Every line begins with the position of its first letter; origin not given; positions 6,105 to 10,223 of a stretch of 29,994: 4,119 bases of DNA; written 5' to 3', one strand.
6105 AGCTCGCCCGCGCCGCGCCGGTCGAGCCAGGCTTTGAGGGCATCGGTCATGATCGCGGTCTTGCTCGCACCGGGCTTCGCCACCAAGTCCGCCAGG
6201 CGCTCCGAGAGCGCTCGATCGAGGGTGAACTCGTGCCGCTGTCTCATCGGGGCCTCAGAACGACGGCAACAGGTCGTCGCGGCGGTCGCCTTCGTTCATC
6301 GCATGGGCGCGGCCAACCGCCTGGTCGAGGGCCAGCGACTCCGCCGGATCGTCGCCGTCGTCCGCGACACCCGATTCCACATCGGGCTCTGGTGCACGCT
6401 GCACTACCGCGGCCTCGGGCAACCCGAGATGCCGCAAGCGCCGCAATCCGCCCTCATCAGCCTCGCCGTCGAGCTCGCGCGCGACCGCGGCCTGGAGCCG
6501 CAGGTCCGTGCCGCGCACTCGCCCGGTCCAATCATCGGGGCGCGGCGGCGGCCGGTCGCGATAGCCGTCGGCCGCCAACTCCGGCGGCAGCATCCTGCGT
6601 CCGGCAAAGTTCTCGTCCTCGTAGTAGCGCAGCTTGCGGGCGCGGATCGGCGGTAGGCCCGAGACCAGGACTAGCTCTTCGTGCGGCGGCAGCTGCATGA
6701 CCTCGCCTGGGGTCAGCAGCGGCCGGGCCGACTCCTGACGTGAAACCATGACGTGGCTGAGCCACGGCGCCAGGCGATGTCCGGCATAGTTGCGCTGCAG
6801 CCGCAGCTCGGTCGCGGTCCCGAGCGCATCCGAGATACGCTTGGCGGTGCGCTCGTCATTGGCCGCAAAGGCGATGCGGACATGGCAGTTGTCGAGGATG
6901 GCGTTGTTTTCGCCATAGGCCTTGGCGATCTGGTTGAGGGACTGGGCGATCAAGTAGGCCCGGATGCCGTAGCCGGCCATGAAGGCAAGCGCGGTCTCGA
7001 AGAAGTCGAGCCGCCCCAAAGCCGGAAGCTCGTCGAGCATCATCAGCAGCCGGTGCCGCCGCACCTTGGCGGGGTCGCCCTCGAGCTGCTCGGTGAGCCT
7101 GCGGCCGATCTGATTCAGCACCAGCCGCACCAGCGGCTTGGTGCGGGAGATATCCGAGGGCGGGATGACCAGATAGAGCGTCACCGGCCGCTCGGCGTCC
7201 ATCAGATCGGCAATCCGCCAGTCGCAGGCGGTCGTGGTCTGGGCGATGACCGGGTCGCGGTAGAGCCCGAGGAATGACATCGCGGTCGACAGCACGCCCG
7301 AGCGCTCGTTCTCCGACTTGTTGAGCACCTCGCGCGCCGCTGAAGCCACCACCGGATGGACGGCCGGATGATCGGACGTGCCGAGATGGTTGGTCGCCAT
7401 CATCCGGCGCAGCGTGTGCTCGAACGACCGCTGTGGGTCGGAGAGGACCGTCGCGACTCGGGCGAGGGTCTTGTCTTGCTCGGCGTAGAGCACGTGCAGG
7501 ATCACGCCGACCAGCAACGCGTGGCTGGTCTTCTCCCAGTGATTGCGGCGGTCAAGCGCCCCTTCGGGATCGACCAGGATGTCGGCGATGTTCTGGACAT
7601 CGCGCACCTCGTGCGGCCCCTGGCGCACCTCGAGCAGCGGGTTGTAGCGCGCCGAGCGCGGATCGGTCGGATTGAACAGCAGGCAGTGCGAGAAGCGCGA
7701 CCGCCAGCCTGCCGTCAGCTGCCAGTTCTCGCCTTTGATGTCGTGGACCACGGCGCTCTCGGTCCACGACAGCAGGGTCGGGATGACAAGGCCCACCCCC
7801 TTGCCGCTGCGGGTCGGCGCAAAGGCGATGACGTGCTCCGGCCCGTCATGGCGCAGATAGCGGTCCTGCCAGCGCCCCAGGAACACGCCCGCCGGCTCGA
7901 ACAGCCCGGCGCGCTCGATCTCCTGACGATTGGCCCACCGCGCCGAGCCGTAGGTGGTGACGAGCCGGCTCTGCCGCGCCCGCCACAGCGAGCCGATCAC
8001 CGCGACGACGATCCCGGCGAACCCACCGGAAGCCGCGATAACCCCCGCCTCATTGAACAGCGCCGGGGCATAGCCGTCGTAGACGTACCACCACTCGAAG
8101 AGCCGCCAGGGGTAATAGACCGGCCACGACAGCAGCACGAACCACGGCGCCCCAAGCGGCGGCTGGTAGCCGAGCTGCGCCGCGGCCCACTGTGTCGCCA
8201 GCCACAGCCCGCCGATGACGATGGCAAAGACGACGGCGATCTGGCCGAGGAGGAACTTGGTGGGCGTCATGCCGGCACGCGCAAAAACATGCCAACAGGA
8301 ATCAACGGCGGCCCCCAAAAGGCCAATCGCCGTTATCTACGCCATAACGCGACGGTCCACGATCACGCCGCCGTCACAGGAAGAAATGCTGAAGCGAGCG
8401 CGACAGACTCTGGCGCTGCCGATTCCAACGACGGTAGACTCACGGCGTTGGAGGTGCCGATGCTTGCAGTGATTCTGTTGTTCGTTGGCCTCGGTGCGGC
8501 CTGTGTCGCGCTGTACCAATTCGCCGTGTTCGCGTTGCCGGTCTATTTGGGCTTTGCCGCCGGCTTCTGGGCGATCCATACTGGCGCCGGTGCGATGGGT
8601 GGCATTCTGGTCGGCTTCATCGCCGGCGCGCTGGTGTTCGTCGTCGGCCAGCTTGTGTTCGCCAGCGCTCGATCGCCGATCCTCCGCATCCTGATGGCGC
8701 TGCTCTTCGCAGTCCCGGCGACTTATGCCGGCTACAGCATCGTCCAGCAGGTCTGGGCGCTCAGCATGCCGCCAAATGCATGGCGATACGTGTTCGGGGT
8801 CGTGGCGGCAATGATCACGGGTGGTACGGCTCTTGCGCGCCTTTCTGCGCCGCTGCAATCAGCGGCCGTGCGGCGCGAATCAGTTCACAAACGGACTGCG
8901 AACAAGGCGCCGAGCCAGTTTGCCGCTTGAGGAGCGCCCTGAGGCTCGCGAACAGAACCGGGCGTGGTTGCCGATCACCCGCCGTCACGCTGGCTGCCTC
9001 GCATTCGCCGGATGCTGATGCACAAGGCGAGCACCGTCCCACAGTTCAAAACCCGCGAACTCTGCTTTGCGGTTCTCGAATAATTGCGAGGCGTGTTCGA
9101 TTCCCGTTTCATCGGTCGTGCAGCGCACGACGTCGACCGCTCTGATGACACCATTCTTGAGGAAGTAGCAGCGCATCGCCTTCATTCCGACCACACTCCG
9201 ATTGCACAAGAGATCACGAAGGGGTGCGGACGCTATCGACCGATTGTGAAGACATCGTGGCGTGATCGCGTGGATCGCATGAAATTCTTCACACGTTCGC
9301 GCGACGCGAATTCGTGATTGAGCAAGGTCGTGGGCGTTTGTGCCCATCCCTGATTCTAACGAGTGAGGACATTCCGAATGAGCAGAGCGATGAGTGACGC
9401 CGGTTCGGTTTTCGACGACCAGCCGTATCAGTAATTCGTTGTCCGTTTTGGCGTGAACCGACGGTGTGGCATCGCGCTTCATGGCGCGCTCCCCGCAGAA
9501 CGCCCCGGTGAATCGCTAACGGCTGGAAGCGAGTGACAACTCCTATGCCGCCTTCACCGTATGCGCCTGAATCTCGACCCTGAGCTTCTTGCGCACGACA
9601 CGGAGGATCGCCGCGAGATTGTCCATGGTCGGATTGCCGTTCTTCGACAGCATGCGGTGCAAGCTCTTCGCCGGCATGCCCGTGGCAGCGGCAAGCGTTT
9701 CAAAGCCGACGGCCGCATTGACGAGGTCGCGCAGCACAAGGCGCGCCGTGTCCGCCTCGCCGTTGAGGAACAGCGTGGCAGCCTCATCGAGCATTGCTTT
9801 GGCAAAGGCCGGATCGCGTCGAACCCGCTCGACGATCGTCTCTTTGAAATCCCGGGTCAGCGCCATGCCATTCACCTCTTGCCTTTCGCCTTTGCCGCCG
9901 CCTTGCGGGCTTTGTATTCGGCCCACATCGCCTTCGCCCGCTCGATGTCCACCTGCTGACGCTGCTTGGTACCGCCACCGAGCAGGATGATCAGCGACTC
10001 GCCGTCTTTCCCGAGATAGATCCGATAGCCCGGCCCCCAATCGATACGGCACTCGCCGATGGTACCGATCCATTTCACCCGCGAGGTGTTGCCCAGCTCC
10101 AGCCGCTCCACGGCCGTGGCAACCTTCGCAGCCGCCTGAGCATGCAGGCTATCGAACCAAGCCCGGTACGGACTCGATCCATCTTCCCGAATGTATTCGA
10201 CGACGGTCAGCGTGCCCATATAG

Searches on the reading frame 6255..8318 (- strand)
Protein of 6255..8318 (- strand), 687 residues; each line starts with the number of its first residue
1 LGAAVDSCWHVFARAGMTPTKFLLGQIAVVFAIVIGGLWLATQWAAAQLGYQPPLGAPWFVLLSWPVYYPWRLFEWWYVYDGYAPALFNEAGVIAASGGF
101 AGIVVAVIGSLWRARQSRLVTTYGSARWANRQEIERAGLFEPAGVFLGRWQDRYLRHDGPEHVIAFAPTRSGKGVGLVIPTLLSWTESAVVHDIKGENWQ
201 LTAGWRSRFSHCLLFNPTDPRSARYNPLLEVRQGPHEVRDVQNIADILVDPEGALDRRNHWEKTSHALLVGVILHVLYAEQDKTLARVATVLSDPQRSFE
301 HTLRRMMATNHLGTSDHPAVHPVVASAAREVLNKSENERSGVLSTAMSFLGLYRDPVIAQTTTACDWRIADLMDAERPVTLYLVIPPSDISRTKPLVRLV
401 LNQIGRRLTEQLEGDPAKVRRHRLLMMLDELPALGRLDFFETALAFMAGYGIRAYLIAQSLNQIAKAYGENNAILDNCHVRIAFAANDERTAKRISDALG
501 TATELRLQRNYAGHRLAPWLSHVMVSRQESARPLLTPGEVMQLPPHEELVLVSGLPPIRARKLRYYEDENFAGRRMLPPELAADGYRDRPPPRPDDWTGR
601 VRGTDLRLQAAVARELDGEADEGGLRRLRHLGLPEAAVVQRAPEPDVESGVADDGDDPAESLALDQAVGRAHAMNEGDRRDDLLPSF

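Call 7: search_protein_families(library=pfam, proteins=[window:6255-8318:-], max_evalue=0.01)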
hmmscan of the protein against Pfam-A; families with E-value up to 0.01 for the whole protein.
window:6255-8318:- (687 aa): 3 families
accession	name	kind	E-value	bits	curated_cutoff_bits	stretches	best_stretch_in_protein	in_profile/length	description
PF02534.20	T4SS-DNA_transf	-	5.4e-104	349.1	20.1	1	127-573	1-453/468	Type IV secretory system Conjugative DNA transfer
PF10412.15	TrwB_AAD_bind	-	3.7e-30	105.5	20.5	1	186-554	43-378/387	Type IV secretion-system coupling protein DNA-binding domain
PF12696.13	TraG-D_C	-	3e-28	98.7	22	1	423-544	1-125/126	TraM recognition site of TraD and TraG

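Call 8: search_protein_families(library=ncbifam, proteins=[window:6255-8318:-], max_evalue=0.01)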
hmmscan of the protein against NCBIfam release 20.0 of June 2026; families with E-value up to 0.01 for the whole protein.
window:6255-8318:- (687 aa): 9 families
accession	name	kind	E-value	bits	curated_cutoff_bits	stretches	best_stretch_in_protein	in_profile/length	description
NF010450.0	PRK13876.1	subfamily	0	1139.3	674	1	17-669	1-651/667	IncP-type conjugal transfer protein TraG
NF010453.0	PRK13880.1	subfamily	4.5e-150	500.8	586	1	28-586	26-616/630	conjugal transfer coupling protein TraG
NF010472.0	PRK13897.1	equivalog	2.5e-86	290.7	728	1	121-579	119-563/657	type IV secretion system component VirD4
NF010424.0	PRK13850.1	equivalog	5.1e-60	203.4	681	1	77-570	50-535/670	type IV secretion system ATPase VirD4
NF045973.1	conju_CD1115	equivalog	7.1e-53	180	250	1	153-567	17-437/442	VirD4-like conjugal transfer protein, CD1115 family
NF010394.0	PRK13822.1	subfamily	2.1e-33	116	443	1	159-566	223-622/643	conjugal transfer coupling protein TraG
TIGR02767.1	TraG-Ti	equivalog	8.2e-26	91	686.2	1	159-567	210-610/623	Ti-type conjugative transfer system protein TraG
TIGR02759.1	TraD_Ftype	equivalog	9.6e-17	60.9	521.35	1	213-569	227-555/566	type IV conjugative transfer system coupling protein TraD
TIGR03743.1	SXT_TraD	subfamily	0.00023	19.8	366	1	445-554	508-625/636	conjugative transfer system coupling protein TraD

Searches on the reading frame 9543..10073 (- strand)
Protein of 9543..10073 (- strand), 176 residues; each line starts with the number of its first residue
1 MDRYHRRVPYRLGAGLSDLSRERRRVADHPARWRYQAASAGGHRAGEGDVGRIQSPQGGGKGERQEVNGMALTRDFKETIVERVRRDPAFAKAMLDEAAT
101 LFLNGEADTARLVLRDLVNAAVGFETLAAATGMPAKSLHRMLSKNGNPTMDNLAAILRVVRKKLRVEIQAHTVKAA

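Call 7: search_protein_families(library=pfam, proteins=[window:9543-10073:-], max_evalue=0.01)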
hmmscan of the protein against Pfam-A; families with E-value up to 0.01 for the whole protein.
window:9543-10073:- (176 aa): 2 families
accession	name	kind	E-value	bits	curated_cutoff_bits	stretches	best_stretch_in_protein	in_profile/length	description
PF21716.3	dnstrm_HI1420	-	0.00024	21.4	27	1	117-166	39-88/90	Probable addiction module antidote protein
PF17782.7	DprA_WH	-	0.0067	16.9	22.9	0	107-142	11-46/61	DprA winged helix domain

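Call 8: search_protein_families(library=ncbifam, proteins=[window:9543-10073:-], max_evalue=0.01)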
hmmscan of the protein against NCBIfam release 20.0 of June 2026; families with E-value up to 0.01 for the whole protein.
window:9543-10073:- (176 aa): 2 families
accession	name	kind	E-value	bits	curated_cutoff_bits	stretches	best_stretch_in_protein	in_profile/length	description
TIGR02684.1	dnstrm_HI1420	hypoth_equivalog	0.00013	22.1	53.7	1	117-165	37-87/89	addiction module antidote protein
NF049968.1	QhpR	equivalog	0.0023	17.2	250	1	109-148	190-229/284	AraC-like transcriptional regulator QhpR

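Call 33: search_protein_families(library=phrogs, proteins=[window:9543-10073:-], max_evalue=0.001)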
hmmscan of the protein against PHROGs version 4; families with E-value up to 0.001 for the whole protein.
window:9543-10073:- (176 aa): 1 family
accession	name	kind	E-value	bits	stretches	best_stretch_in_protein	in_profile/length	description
phrog_4268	-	transcription regulation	9.3e-08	33.2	1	86-169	15-94/96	transcriptional repressor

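Call 51: search_protein_families(library=padloc, proteins=[window:9543-10073:-], max_evalue=0.001)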
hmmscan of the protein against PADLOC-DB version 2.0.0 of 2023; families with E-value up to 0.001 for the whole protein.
window:9543-10073:- (176 aa): 0 families
